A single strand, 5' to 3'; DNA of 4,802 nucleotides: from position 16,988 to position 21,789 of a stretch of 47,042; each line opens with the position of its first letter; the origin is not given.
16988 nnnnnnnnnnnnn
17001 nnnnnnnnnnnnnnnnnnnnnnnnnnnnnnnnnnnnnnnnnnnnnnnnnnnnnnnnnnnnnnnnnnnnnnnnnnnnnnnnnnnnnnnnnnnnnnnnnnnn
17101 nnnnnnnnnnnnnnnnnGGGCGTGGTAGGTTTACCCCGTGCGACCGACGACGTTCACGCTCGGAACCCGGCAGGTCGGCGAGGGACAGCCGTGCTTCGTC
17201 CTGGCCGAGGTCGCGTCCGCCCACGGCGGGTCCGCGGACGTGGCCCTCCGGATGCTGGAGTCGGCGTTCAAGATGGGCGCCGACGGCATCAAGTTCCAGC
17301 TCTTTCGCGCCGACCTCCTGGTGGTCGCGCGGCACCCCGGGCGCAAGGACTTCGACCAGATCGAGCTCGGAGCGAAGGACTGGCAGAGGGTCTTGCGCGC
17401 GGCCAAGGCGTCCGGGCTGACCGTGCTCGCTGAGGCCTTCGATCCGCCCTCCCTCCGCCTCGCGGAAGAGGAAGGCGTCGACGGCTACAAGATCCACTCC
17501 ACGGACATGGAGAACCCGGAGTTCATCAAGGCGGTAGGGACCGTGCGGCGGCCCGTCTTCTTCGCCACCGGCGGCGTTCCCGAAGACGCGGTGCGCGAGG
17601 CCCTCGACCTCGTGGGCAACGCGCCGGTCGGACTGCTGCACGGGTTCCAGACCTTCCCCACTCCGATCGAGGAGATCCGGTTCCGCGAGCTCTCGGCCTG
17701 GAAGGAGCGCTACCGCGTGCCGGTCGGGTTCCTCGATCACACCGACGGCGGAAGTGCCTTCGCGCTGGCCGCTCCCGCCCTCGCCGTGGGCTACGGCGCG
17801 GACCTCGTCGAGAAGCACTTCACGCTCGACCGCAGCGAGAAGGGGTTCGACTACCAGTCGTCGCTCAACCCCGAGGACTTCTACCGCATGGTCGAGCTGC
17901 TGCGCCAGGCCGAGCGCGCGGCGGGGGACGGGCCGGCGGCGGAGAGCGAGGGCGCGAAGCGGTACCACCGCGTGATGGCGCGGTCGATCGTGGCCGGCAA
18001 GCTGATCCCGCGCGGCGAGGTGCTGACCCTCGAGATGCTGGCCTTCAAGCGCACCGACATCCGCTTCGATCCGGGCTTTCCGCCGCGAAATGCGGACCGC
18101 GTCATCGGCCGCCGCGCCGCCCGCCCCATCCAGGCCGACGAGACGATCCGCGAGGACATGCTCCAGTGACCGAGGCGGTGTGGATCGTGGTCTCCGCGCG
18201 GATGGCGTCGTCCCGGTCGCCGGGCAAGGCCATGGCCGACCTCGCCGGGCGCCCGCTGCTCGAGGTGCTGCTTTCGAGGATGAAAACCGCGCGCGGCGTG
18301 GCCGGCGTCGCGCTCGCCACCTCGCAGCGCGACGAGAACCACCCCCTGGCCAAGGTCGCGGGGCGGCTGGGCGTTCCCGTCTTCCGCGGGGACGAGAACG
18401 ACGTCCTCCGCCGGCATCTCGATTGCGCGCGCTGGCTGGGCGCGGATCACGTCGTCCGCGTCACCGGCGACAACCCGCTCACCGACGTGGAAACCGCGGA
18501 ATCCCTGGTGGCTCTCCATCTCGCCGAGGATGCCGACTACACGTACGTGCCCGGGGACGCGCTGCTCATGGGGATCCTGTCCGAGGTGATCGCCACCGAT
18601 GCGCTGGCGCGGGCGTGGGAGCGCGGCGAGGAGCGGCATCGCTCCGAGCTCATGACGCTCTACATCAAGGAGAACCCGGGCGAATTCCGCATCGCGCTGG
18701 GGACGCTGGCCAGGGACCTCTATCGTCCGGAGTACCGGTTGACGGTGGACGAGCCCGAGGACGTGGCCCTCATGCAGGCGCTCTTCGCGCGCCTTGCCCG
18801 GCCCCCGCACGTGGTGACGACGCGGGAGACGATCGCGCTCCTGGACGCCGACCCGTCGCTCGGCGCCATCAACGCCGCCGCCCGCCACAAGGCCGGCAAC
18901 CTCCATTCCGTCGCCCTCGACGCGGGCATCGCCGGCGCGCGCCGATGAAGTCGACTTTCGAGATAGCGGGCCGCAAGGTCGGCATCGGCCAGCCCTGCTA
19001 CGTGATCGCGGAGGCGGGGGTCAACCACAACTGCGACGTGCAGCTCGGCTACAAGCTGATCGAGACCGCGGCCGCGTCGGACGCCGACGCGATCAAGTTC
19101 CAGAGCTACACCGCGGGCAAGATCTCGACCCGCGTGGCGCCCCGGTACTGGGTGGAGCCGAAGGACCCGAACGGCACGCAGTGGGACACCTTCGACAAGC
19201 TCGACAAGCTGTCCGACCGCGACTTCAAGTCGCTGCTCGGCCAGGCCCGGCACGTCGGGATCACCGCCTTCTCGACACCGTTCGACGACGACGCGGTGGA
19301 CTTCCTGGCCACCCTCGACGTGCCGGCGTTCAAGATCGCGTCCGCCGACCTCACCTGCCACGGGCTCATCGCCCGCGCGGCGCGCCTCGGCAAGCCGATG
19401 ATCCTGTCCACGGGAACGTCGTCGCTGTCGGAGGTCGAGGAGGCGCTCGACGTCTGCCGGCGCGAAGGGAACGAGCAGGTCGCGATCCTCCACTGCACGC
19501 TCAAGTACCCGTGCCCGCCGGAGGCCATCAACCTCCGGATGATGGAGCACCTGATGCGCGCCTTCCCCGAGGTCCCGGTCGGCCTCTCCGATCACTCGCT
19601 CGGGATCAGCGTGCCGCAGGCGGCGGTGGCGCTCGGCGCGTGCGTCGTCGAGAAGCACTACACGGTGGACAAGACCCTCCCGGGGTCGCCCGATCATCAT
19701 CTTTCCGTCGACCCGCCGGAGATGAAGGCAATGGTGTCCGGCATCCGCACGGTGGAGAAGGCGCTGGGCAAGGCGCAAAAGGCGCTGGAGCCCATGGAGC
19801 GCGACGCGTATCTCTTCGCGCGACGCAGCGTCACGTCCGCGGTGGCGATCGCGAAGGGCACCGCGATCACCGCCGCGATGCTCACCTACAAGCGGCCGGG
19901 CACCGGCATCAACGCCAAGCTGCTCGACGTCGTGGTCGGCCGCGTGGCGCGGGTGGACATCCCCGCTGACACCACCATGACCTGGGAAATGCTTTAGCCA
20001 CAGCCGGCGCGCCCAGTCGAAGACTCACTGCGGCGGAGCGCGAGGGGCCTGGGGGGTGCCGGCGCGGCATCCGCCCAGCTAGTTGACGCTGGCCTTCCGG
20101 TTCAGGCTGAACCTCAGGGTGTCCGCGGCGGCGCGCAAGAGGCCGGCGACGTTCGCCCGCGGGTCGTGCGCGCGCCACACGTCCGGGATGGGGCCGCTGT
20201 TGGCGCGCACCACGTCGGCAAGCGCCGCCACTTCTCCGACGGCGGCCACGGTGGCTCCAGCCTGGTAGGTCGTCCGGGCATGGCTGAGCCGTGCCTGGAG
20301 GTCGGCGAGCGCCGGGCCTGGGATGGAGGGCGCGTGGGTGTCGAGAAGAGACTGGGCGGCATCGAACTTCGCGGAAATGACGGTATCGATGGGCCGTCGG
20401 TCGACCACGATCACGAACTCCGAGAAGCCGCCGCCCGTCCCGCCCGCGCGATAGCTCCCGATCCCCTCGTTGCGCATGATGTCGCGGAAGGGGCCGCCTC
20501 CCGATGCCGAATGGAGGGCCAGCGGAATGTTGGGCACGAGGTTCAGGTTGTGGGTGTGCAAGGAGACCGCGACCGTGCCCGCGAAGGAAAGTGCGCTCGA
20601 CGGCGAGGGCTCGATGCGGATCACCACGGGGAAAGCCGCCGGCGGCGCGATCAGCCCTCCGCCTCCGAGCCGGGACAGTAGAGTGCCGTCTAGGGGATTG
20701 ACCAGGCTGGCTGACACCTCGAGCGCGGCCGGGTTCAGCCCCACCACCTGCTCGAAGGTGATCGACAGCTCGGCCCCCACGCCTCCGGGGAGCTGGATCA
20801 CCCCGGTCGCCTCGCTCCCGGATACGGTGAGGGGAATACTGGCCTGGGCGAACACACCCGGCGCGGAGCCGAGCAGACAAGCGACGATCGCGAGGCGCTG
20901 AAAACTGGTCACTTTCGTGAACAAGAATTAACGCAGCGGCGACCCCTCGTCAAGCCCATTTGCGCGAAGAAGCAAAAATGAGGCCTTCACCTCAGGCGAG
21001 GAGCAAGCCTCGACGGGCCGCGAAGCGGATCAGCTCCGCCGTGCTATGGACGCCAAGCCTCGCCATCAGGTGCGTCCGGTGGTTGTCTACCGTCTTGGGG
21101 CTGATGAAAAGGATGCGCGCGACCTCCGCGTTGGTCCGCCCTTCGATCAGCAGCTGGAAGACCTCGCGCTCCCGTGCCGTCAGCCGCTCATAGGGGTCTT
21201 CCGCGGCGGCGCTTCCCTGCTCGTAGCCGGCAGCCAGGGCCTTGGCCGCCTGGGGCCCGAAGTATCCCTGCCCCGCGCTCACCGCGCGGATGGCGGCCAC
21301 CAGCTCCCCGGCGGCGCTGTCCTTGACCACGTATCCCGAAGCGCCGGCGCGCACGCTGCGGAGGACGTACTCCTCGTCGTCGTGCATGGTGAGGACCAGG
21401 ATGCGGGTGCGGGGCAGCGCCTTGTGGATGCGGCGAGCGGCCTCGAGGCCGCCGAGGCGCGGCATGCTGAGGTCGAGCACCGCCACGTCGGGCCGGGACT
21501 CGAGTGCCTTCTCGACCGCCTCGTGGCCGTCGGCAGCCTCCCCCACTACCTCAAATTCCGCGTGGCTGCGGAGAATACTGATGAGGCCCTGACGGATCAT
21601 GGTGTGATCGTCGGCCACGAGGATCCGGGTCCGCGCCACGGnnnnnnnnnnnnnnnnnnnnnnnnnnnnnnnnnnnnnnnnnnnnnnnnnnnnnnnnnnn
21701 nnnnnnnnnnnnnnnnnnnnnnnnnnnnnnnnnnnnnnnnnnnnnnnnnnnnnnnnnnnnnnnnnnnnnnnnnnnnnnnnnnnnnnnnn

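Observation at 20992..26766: Four-gene operon that wires an FHA-GAF protein and a Hanks-type kinase directly onto a two-component pair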

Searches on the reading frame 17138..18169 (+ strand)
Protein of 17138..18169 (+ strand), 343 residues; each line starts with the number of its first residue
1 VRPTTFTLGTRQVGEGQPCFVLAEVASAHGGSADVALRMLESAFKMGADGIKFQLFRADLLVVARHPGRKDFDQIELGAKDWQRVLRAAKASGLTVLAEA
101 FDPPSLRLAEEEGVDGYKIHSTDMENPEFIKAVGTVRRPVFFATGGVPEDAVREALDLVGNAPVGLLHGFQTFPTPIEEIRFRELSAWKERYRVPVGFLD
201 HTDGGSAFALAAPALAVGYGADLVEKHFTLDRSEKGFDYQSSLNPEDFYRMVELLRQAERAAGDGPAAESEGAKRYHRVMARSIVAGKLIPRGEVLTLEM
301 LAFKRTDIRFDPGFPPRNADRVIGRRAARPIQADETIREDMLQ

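Call 53: search_protein_families(library=pfam, proteins=[window:17138-18169:+], max_evalue=1)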
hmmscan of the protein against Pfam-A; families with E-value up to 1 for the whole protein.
window:17138-18169:+ (343 aa): 3 families
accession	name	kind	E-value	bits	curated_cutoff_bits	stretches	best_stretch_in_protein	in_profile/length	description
PF03102.20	NeuB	-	3.1e-44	151.7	22.1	1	39-265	1-239/241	NeuB family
PF08666.17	SAF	-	5e-12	46.6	21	1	282-342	2-62/63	SAF domain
PF13144.11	ChapFlgA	-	1.1e-05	25.9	23.8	1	284-343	4-61/122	Chaperone for flagella basal body P-ring formation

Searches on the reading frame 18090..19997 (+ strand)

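Call 53: search_protein_families(library=pfam, proteins=[window:18090-19997:+], max_evalue=1)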
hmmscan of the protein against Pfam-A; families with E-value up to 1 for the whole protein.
window:18090-19997:+ (635 aa): 2 families
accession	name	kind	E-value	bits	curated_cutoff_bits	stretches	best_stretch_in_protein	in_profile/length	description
PF03102.20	NeuB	-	2e-81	273.5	22.1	1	323-564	1-241/241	NeuB family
PF08666.17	SAF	-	2e-09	38.3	21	1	578-635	1-62/63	SAF domain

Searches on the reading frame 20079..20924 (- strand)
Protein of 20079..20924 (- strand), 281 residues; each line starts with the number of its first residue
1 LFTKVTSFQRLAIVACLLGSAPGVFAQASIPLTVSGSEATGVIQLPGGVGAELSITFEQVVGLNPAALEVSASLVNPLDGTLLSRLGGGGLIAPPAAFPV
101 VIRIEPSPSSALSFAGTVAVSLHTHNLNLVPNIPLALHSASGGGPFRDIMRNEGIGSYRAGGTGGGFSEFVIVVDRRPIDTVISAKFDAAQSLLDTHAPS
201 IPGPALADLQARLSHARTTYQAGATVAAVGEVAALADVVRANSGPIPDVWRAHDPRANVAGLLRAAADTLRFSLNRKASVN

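Call 7: search_protein_families(library=pfam, proteins=[window:20079-20924:-], max_evalue=0.01)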
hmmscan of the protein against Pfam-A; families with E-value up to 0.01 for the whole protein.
window:20079-20924:- (281 aa): 1 family
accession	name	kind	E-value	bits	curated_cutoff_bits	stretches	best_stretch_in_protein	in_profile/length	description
PF20396.3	DUF6689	-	1.5e-62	211.8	27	1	7-276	6-273/275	Family of unknown function (DUF6689)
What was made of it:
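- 20079..20912 (-): Secreted DUF6689 protein, 277 aa, with a signal peptide ending VFAQA. It is the fifth and most constant member of the cassette. Pfam 1.5e-62 (call 7).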

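Call 43: find_homologous_proteins(query=window:20079-20912:-, max_evalue=0.00001)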
Query window:20079-20912:- (277 aa): 445 proteins with E <= 0.00001 among 8000 candidates; the best 120 are listed.
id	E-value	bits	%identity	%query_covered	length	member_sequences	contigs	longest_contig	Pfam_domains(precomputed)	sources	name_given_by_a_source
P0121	2.6e-166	570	97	100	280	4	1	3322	PF20396.5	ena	-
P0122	3.1e-141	488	86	97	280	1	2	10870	PF20396.5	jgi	jgi:hypothetical protein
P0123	9.1e-141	486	84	99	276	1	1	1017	PF20396.5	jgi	jgi:uncharacterized protein DUF6689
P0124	1.1e-135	469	83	97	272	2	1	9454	PF20396.5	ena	-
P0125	4.2e-134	464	81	99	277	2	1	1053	PF20396.5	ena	-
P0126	1.8e-131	456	79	100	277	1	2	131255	PF20396.5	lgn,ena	-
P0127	1.5e-128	446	78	97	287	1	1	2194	PF20396.5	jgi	jgi:uncharacterized protein DUF6689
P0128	2.9e-122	425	76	98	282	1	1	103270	PF20396.5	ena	-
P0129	4.2e-121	422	75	98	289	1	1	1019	PF20396.5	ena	-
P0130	6.3e-120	418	74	97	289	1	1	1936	PF20396.5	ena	-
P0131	3.9e-119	415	75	99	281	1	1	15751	PF20396.5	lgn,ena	-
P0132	1.1e-117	410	73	99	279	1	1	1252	PF20396.5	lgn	-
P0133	3.5e-116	406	74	99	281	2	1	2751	PF20396.5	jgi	jgi:hypothetical protein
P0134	5.6e-116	405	74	97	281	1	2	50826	PF20396.5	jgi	jgi:hypothetical protein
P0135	1.5e-115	403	73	97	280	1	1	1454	PF20396.5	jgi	jgi:hypothetical protein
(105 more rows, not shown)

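Call 48: search_protein_families(library=ncbifam, proteins=[window:20079-20912:-], max_evalue=0.01)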
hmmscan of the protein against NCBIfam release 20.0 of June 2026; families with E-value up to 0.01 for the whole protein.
window:20079-20912:- (277 aa): 0 families

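Call 57: predict_structure(alignment_id=A4)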
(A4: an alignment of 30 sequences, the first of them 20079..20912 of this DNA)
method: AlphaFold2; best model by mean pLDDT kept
length: 277 residues; sequences in the alignment: 30
mean_pLDDT: 90.3   pTM: 0.85
mean pLDDT of the five models: 90.3, 90.1, 90.0, 87.8, 78.4
residues with pLDDT >= 90: 213; 70-90: 43; 50-70: 15; < 50: 6
segments of 3 or more residues with pLDDT < 50: 1-3, 15-17
pLDDT, mean of each block of 10 residues (from residue 1): 52 51 92 97 93 97 96 92 91 94 95 95 82 90 92 85 90 94 97 97 98 98 97 95 94 94 96 85
secondary structure, 60 per line:
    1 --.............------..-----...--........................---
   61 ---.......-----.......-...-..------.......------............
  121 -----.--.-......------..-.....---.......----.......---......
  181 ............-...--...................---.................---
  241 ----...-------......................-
elements in order: H3-15 E29-31 E34-41 E45-57 E64-70 H76-82 E96-102 E109-120 E131-136 E146-150 E154-160 E165-171 H175-192 H199-217 H221-237 E245-247 H255-276
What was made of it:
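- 20079..20912 (-): AF2 pLDDT 90, pTM 0.85 (call 57).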

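Call 60: fold_search(model_id=the predicted structure, library=pdb)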
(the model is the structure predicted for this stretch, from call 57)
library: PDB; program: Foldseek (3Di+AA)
matches with E <= 10: 668; with E <= 0.001: 0
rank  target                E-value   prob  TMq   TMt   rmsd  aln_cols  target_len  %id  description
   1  7nsn_B                1.1e-03  0.99  0.30  0.07  16.7       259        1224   12  Multi-domain GH92 alpha-1,2-mannosidase from Neobacillus novalis: mannoimidazole complex (released 2022-09-21)
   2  3ud2_B                3.5e-03  0.96  0.27  0.24   7.3       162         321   14  Crystal structure of Selenomethionine ZU5A-ZU5B protein domains of human erythrocyte ankyrin (released 2012-02-22)
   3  7nsn_A                4.1e-03  1.00  0.30  0.06  16.4       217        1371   12  Multi-domain GH92 alpha-1,2-mannosidase from Neobacillus novalis: mannoimidazole complex (released 2022-09-21)
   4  3ud1_A                6.3e-03  0.97  0.29  0.26   6.3       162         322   12  Crystal structure of ZU5A-ZU5B domains of human erythrocyte ankyrin (released 2012-02-22)
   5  7qn6_E                1.1e-02  0.12  0.15  0.13  23.0       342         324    8  Cryo-EM structure of human full-length beta3delta GABA(A)R in complex with nanobody Nb25 (released 2022-04-13)
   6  3otl_B                2.3e-02  0.15  0.12  0.18  14.1       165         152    8  Three-dimensional Structure of the putative uncharacterized protein from Rhizobium leguminosarum at the resolution 1.9 (released 2010-09-22)
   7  7jtr_F                2.4e-02  0.10  0.13  0.16  17.9       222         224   10  Complex of maltose-binding protein (MBP) with single-chain Fv (scFv) (released 2021-05-05)
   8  6m3p_E                2.9e-02  0.15  0.18  0.13  20.9       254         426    9  Crystal structure of AnkG/beta2-spectrin complex (released 2020-05-13)
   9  3put_A                3.3e-02  0.14  0.12  0.18  16.4       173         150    8  Crystal Structure of the CERT START domain (mutant V151E) from Rhizobium etli at the resolution 1.8A, Northeast Struct (released 2010-12-22)
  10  3ud2_A                3.7e-02  0.89  0.32  0.28   5.6       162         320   12  Crystal structure of Selenomethionine ZU5A-ZU5B protein domains of human erythrocyte ankyrin (released 2012-02-22)
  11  8dn4_C                3.9e-02  0.08  0.16  0.13  23.1       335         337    9  Cryo-EM structure of human Glycine Receptor alpha-1 beta heteromer, glycine-bound state3(desensitized state) (released 2023-10-11)
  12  8dn4_A                4.4e-02  0.08  0.16  0.14  23.4       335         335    8  Cryo-EM structure of human Glycine Receptor alpha-1 beta heteromer, glycine-bound state3(desensitized state) (released 2023-10-11)
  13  7q20_G                5.0e-02  0.15  0.18  0.08  15.8       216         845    8  Ruminococcus gnavus ATC29149 endo-beta-1,4-galactosidase (RgGH98) in complex with blood group A trisaccharide (released 2022-02-02)
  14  3put_B                5.3e-02  0.14  0.13  0.19  15.3       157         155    8  Crystal Structure of the CERT START domain (mutant V151E) from Rhizobium etli at the resolution 1.8A, Northeast Struct (released 2010-12-22)
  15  4dlo_B                8.5e-02  0.51  0.25  0.21  12.0       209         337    7  Crystal structure of the GAIN and HormR domains of brain angiogenesis inhibitor 3 (BAI3) (released 2012-02-22)
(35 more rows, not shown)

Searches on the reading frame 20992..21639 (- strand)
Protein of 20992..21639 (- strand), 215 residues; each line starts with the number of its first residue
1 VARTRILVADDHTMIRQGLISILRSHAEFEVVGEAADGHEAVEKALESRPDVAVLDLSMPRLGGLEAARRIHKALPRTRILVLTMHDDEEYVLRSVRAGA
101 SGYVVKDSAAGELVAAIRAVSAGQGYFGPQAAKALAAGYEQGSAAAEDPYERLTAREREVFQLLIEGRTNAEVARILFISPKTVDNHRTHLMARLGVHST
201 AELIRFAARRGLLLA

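Call 7: search_protein_families(library=pfam, proteins=[window:20992-21639:-], max_evalue=0.01)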
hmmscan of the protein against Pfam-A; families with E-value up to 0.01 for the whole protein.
window:20992-21639:- (215 aa): 4 families
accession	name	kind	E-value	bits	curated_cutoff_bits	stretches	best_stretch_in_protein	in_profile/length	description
PF00072.30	Response_reg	-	2e-28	99.2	30.2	1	6-118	1-111/111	Response regulator receiver domain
PF00196.25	GerE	-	9.3e-21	73.7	23.5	1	152-207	2-57/57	Bacterial regulatory proteins, luxR family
PF08281.18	Sigma70_r4_2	-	1.6e-07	31.3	25.7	1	151-194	9-53/54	Sigma-70, region 4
PF13384.12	HTH_23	-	0.0026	18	24.6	0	158-188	8-38/50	Homeodomain-like domain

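Call 9: find_encoding_contigs(protein=window:20992-21639:-, flank=10000, max_places=6)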
Protein window:20992-21639:- (215 aa): no gene with exactly this product is on record in the collection.
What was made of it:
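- Tried and rejected: It failed because of the GTG-start translation (call 9).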

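Call 48: search_protein_families(library=ncbifam, proteins=[window:20992-21639:-], max_evalue=0.01)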
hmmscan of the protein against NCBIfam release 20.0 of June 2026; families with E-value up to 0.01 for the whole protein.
window:20992-21639:- (215 aa): 107 families (the best 25 are shown)
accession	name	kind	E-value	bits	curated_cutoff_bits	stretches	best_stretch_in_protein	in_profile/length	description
NF052445.1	RespRegMctR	equivalog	7.6e-57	192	300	1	5-212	3-204/205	two-component system response regulator MctR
NF011896.0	PRK15369.1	equivalog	1.4e-50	171.8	242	1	2-212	2-209/211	two component system response regulator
NF047785.1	respo_reg_MadR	equivalog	1.6e-48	164.9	300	1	5-213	2-209/209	MadR family response regulator transcription factor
NF007018.1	PRK09483.1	equivalog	1.7e-47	161.9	280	1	6-213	4-209/217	UvrY/SirA/GacA family response regulator transcription factor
NF007935.0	PRK10651.1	equivalog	3.8e-44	150.5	250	1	4-203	7-206/216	two-component system response regulator NarL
NF007708.0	PRK10403.1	equivalog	5.8e-37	127.2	343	1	5-211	8-213/215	nitrate/nitrite response regulator protein NarP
NF007685.0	PRK10360.1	equivalog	1.3e-31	109.9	258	1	6-205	4-190/196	response regulator transcription factor UhpA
NF007419.0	PRK09958.1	equivalog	5.7e-28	97.9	251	1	7-210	4-201/204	acid-sensing system DNA-binding response regulator EvgA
NF007403.0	PRK09935.1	equivalog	8.2e-27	94.2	271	1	1-212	1-209/210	fimbria biosynthesis transcriptional regulator FimZ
NF006900.1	PRK09390.1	equivalog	8.5e-25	87.5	255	1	4-209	5-199/203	response regulator FixJ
NF001965.0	PRK00742.1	subfamily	2e-22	79.9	293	1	3-109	3-110/357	chemotaxis-specific protein-glutamate methyltransferase CheB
NF041367.1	CheY_Halo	equivalog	8.2e-21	74.5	200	1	6-119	1-112/114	chemotaxis protein CheY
NF009206.0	PRK12555.1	subfamily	5.2e-19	68.4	342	1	5-106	2-104/340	chemotaxis-specific protein-glutamate methyltransferase CheB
NF040749.1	tetrathio_RR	equivalog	1.1e-18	67.6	290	1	34-205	28-186/191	tetrathionate respiration response regulator TtrR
NF008098.0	PRK10840.1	equivalog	1.7e-18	66.9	235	1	1-206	1-204/216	response regulator transcription factor RcsB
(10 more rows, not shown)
